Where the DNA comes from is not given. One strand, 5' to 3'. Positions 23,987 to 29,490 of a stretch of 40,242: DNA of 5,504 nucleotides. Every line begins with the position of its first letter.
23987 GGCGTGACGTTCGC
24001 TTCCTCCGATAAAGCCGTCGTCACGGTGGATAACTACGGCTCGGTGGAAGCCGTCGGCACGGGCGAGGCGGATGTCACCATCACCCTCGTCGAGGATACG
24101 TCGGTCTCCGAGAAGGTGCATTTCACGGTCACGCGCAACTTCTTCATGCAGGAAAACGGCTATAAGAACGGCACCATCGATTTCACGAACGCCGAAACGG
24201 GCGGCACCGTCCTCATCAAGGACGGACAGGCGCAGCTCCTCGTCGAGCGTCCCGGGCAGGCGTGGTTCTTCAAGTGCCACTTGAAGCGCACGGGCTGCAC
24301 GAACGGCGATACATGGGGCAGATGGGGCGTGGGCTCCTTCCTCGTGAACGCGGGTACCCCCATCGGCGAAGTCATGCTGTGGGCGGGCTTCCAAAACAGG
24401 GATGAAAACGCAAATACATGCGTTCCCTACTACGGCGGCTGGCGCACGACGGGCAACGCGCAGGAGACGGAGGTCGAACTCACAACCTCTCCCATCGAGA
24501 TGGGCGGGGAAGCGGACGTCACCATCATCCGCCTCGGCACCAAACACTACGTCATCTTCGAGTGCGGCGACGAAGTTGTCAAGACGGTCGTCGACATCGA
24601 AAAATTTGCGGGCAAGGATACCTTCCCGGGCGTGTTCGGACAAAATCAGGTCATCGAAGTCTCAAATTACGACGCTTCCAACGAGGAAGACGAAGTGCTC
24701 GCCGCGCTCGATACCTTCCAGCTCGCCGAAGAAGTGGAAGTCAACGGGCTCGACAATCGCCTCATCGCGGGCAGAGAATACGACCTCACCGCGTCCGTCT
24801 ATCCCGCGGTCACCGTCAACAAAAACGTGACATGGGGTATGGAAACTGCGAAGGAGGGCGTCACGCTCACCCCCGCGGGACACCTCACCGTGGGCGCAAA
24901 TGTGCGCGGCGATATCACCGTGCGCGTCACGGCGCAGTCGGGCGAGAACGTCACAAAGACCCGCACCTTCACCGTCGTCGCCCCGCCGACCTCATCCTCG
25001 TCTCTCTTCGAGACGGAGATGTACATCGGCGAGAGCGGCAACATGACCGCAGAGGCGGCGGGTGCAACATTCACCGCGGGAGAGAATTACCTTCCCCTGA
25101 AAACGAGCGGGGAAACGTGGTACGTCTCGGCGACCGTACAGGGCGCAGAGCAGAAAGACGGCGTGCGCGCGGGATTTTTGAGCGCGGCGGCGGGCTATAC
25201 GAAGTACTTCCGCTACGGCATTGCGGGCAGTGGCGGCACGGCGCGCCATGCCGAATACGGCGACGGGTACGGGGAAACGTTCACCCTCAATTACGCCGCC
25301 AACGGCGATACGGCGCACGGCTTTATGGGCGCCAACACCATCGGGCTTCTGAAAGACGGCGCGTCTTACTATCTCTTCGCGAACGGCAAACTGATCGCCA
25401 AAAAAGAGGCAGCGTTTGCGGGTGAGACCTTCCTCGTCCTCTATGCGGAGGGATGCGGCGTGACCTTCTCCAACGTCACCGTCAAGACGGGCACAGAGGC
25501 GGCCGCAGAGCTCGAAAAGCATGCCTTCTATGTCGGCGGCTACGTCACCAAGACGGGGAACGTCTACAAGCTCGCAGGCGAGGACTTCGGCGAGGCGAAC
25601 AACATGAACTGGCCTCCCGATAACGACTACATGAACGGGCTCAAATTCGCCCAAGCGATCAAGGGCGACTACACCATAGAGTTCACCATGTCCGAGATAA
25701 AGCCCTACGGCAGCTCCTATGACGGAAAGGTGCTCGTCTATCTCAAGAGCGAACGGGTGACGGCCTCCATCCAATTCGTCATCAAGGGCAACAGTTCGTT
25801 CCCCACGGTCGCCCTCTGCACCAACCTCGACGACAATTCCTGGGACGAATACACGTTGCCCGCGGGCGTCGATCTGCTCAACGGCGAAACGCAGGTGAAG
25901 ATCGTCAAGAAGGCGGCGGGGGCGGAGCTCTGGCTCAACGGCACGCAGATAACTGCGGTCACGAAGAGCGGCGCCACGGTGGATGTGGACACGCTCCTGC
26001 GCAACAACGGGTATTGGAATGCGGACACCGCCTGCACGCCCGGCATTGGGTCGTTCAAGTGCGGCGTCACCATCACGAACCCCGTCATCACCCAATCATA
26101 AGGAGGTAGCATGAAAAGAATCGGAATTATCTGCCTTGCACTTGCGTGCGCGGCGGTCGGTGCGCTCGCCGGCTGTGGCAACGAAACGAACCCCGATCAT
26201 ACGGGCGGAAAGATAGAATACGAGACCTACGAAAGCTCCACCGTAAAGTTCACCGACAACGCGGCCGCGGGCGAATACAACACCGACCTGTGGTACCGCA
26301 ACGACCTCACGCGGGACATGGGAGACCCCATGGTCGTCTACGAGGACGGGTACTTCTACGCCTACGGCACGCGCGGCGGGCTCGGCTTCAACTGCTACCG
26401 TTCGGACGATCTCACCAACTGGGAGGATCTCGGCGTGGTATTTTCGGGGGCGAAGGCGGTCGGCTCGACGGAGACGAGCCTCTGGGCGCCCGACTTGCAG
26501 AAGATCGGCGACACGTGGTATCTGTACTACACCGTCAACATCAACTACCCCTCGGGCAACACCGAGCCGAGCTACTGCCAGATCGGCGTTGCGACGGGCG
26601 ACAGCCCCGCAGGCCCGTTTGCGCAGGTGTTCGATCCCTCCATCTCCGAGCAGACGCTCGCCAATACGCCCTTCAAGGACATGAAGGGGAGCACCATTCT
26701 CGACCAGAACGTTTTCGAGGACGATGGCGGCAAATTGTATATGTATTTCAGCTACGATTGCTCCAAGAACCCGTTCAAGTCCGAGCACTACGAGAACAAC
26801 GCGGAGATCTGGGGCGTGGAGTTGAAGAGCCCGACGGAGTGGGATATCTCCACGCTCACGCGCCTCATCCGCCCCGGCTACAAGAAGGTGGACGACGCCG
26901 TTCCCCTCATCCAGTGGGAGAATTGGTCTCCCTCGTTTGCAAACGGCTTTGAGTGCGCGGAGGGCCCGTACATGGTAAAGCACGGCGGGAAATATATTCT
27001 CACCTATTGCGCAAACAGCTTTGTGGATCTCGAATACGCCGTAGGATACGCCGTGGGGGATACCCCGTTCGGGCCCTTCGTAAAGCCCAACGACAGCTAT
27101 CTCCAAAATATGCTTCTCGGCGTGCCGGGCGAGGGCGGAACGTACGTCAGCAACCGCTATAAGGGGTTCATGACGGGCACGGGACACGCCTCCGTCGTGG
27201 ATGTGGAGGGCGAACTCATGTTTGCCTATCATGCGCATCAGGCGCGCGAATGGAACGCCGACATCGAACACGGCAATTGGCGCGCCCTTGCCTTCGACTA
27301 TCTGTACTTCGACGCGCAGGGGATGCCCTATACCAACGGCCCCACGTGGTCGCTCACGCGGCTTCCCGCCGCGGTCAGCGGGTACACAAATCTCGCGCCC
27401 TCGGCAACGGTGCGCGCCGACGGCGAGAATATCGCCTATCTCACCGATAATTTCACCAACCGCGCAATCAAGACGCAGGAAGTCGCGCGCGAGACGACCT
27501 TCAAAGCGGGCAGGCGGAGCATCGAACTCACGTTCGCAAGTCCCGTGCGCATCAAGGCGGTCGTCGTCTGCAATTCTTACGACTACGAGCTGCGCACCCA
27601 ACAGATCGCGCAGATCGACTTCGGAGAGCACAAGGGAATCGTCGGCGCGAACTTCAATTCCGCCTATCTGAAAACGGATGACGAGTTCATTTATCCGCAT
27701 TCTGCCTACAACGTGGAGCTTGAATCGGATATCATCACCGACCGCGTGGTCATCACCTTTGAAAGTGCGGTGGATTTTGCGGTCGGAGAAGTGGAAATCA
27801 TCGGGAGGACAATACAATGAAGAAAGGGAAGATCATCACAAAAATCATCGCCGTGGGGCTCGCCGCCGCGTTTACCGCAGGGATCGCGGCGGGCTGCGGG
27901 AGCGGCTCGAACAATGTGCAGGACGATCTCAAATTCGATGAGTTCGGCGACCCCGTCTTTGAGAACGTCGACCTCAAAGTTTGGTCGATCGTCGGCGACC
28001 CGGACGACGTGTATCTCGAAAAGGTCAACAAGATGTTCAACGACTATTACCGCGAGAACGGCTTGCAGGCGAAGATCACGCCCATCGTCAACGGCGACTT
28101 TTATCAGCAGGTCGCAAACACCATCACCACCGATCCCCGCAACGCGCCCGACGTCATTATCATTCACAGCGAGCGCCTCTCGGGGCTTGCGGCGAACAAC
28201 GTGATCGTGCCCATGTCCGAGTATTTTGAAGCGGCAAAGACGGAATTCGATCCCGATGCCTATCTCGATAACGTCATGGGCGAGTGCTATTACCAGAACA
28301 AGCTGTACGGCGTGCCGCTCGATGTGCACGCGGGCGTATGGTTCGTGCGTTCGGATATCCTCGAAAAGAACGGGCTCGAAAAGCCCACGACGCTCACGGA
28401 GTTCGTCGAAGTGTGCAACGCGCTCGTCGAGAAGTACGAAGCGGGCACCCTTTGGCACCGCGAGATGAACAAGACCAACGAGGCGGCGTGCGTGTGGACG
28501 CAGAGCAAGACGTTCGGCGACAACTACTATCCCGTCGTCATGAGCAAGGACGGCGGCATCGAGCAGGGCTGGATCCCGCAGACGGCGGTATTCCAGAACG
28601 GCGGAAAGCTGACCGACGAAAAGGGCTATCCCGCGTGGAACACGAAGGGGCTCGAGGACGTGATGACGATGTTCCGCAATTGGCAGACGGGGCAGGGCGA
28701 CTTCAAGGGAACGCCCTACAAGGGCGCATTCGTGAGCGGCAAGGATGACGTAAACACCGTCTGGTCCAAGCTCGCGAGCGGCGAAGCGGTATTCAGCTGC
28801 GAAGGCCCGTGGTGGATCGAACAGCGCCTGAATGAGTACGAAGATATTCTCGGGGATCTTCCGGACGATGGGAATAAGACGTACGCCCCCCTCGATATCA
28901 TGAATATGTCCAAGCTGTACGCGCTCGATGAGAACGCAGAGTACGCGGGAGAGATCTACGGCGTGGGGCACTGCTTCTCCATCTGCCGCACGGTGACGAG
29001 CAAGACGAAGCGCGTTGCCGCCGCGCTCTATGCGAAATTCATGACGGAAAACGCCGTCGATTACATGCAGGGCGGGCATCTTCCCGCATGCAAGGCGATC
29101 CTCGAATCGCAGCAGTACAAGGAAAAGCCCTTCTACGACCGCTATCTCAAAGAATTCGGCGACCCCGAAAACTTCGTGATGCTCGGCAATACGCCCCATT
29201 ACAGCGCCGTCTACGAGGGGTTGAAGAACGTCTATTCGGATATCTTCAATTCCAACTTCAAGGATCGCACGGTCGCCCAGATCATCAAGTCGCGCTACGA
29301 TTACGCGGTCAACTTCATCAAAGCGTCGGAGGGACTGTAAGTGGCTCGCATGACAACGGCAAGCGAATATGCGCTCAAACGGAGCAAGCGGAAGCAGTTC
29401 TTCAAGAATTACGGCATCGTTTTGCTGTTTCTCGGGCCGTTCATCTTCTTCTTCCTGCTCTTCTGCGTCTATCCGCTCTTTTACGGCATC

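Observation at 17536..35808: An ~18 kb LacI-headed Gram-positive PUL-like gene string in which giant uncharacterised lipoproteins occupy the place of surface glycan-binding proteins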

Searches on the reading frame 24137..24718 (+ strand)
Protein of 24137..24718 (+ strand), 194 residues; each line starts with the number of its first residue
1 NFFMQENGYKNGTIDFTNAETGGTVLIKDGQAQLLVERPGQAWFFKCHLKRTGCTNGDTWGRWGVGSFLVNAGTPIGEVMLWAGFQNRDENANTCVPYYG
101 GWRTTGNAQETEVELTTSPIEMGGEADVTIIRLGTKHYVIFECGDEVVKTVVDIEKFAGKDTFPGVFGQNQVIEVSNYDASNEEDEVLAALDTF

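Call 76: find_homologous_proteins(query=A3, max_evalue=0.001)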
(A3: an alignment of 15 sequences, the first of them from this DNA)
Query A3 (15 sequences): 2728 candidates shared short words with the query, none scored E <= 0.001.

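Call 79: search_solved_structures(query=A3, max_evalue=10, show_alignments=1)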
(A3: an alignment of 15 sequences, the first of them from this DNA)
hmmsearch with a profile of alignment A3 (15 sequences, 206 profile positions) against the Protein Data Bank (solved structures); distinct sequences matched with E-value up to 10: 3.
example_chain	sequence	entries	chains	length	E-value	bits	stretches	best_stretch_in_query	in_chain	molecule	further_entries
5cjx_C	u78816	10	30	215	0.31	13.7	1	146-185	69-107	8ANC195 G52K5 light chain | 8ANC195 G52K5 Fab light chain | 8ANC195 Fab light chain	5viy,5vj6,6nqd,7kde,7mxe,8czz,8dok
4p9h_L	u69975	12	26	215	0.32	13.7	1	146-185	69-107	Fab light chain | 8ANC195 light chain | FAB OF BROADLY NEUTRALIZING ANTIBODY 8ANC195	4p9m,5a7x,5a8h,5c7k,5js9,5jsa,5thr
6ywe_P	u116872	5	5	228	0.61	12.8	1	164-204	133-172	uL23m | Mitochondrial ribosomal protein subunit L23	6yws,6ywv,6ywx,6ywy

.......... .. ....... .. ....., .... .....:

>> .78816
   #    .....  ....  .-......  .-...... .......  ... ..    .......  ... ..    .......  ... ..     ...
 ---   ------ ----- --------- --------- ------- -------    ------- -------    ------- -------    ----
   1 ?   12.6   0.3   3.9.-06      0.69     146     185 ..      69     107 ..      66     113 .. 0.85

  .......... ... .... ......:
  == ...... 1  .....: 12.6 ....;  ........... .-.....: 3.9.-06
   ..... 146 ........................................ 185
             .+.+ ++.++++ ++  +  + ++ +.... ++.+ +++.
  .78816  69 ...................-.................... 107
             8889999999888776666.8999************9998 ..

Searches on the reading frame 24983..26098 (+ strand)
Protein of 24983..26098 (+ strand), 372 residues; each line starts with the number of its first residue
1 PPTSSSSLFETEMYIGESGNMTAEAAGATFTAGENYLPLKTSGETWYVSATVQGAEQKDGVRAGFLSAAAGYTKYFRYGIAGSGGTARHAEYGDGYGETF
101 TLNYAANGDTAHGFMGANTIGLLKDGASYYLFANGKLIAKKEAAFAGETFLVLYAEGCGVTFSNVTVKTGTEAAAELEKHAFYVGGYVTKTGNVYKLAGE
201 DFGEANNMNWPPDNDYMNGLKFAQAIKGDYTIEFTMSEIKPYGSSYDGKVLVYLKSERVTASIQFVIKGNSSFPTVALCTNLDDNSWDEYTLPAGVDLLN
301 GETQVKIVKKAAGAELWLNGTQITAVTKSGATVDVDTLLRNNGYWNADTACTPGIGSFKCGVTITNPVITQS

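Call 57: search_protein_families(library=pfam, proteins=[window:24983-26098:+], max_evalue=1)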
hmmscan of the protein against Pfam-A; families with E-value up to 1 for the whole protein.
window:24983-26098:+ (372 aa): 1 family
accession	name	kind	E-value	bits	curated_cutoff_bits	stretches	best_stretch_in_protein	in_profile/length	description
PF16355.11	DUF4982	-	0.081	13.3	23.9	0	302-327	3-28/61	Domain of unknown function (DUF4982)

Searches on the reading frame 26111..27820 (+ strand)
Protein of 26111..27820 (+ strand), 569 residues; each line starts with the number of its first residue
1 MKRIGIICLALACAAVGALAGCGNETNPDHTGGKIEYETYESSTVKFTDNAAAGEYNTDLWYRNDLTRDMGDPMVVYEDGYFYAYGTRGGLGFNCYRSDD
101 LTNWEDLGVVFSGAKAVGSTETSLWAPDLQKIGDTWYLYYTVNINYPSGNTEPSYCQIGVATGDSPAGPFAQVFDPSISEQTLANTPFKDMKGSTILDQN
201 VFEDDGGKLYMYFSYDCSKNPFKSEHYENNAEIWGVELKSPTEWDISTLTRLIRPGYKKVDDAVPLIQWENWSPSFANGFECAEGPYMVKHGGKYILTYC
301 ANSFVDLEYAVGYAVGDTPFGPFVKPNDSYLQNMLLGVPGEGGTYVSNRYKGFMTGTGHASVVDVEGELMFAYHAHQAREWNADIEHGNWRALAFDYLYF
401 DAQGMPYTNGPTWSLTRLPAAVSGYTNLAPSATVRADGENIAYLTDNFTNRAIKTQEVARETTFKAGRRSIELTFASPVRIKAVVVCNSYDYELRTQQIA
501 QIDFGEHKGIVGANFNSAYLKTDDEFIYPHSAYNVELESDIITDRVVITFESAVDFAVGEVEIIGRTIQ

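Call 4: search_protein_families(library=pfam, proteins=[window:26111-27820:+], max_evalue=0.01)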
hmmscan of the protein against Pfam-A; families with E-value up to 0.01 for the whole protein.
window:26111-27820:+ (569 aa): 1 family
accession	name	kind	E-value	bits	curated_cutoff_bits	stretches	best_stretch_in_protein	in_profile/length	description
PF04616.20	Glyco_hydro_43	-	1.1e-36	127.2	32.2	1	69-406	9-288/288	Glycosyl hydrolases family 43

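Call 45: search_solved_structures(query=window:26111-27820:+, max_evalue=0.001)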
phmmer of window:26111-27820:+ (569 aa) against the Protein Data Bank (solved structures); distinct sequences matched with E-value up to 0.001: 25.
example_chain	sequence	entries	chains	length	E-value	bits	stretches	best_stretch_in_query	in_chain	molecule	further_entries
4qqs_A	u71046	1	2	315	6.1e-24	87.5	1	69-414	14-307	Glycoside hydrolase family 43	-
3kst_A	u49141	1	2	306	2.3e-20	75.7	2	70-199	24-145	Endo-1,4-beta-xylanase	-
5a8c_A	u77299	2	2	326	7.5e-10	41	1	93-216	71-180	CARBOHYDRATE BINDING FAMILY 6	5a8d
6xn0_A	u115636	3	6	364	7.6e-10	41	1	105-324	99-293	Xylosidase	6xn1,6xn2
5glk_A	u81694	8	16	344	3.8e-08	35.4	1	121-324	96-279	Glycoside hydrolase family 43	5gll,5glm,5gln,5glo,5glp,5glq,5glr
3qee_A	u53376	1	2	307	4.2e-08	35.2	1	95-214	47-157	Beta-xylosidase/alpha-L-arabinfuranosidase, gly43N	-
3qed_A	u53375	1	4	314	4.4e-08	35.2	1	95-214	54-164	Beta-xylosidase/alpha-L-arabinfuranosidase, gly43N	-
3qef_A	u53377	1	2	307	5e-08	35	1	95-214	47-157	Beta-xylosidase/alpha-L-arabinfuranosidase, gly43N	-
4kcb_A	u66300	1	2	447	9.7e-08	34.1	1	67-144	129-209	Arabinan endo-1,5-alpha-L-arabinosidase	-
3qz4_A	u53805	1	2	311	2e-07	33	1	81-213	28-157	Endo-1,4-beta-xylanase D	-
4nov_A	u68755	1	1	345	3.1e-07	32.4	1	93-214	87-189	Xylosidase/arabinofuranosidase Xsa43E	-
5c0p_A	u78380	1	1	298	3e-06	29.1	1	72-179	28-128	Endo-arabinase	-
1gyd_B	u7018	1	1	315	1.4e-05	26.9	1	69-214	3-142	ARABINAN ENDO-1,5-ALPHA-L-ARABINOSIDASE A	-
1gye_B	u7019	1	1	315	5.3e-05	25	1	69-214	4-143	ARABINAN ENDO-1,5-ALPHA-L-ARABINOSIDASE A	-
3r4y_A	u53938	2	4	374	6.6e-05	24.7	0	98-180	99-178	Glycosyl hydrolase family 32, N terminal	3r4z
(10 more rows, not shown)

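Call 65: search_protein_families(library=ncbifam, proteins=[window:26111-27820:+], max_evalue=0.001)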
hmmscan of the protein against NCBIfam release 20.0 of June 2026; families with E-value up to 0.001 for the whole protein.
window:26111-27820:+ (569 aa): 2 families
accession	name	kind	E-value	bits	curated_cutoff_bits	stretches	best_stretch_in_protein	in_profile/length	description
NF053747.1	NdoAlphArabAbnA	equivalog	6.4e-08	32.3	480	1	59-143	21-108/310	arabinan endo-1,5-alpha-L-arabinosidase AbnA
NF049888.1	AlphArabdaseBT0367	equivalog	9.1e-07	27.9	800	1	96-173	85-166/486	arabinan endo-1,5-alpha-L-arabinosidase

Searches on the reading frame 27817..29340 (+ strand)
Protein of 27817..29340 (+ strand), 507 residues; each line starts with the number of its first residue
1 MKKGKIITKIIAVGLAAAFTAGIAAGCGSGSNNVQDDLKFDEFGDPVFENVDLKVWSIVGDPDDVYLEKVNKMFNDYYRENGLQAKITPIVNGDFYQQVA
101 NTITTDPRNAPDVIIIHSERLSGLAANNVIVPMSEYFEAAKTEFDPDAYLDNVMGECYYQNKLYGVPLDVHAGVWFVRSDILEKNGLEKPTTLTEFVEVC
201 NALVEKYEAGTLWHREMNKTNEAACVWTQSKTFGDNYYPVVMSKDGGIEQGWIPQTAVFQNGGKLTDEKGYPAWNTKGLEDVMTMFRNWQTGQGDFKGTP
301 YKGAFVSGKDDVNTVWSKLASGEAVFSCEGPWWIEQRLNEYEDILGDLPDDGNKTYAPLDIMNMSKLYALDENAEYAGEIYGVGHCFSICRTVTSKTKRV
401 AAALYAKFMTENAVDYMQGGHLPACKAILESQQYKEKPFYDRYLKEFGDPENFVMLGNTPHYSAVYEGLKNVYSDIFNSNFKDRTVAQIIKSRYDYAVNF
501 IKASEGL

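Call 4: search_protein_families(library=pfam, proteins=[window:27817-29340:+], max_evalue=0.01)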
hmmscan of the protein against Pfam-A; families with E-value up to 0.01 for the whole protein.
window:27817-29340:+ (507 aa): 2 families
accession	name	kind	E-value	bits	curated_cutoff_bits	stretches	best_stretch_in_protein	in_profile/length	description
PF13416.11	SBP_bac_8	-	1.4e-17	64.8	27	1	73-438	2-275/279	Bacterial extracellular solute-binding protein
PF01547.30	SBP_bac_1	-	6.8e-14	53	26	1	70-343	10-249/307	Bacterial extracellular solute-binding protein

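Call 64: search_solved_structures(query=window:27817-29340:+, max_evalue=0.01)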
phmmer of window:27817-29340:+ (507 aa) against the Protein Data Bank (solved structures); distinct sequences matched with E-value up to 0.01: 12.
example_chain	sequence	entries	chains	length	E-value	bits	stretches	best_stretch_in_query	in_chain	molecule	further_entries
1eu8_A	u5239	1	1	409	6.8e-06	28.1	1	108-203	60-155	TREHALOSE/MALTOSE BINDING PROTEIN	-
4g68_B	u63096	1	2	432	1.2e-05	27.3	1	50-202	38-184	ABC transporter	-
4g68_A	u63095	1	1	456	1.2e-05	27.3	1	50-202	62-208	ABC transporter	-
4r9f_A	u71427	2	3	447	2e-05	26.6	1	108-211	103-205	MBP1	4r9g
5ysb_A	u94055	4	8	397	0.00024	23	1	54-199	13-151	Lin1841 protein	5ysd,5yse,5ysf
3quf_A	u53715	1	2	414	0.00051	21.9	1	159-260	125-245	Extracellular solute-binding protein, family 1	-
9xf5_A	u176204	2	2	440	0.00055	21.9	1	8-208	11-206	ABC transporter substrate-binding protein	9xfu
3uor_A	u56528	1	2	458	0.00065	21.6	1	109-206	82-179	ABC transporter sugar binding protein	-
5f7v_A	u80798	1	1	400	0.0015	20.4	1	70-192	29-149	Lmo0181 protein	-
4aq4_A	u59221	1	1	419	0.002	20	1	77-189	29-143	SN-GLYCEROL-3-PHOSPHATE-BINDING PERIPLASMIC PROTEIN UGPB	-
6x84_A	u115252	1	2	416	0.002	20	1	77-189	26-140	sn-glycerol-3-phosphate-binding periplasmic protein UgpB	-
3zkk_A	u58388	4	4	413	0.0034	19.2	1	66-197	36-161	XOS BINDING PROTEIN | PUTATIVE SUGAR TRANSPORTER SOLUTE-BINDING PROTEIN | SUGAR TRANSPORTER SOLUTE-BINDING PROTEIN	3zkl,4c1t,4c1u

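Call 65: search_protein_families(library=ncbifam, proteins=[window:27817-29340:+], max_evalue=0.001)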
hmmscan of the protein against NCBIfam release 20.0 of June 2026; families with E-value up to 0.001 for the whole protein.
window:27817-29340:+ (507 aa): 3 families
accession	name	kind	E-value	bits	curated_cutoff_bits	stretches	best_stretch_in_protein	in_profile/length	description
NF008211.0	PRK10974.1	equivalog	7.9e-07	28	411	1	68-194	41-172/439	sn-glycerol-3-phosphate ABC transporter substrate-binding protein UgpB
TIGR03850.1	bind_CPR_0540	equivalog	6.9e-05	21.6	299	1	9-202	2-190/437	carbohydrate ABC transporter substrate-binding protein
NF053763.1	ABCarbgalBndGanS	equivalog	0.00078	18.3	700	0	23-210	15-183/420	galactooligosaccharide ABC transporter substrate-binding protein GanS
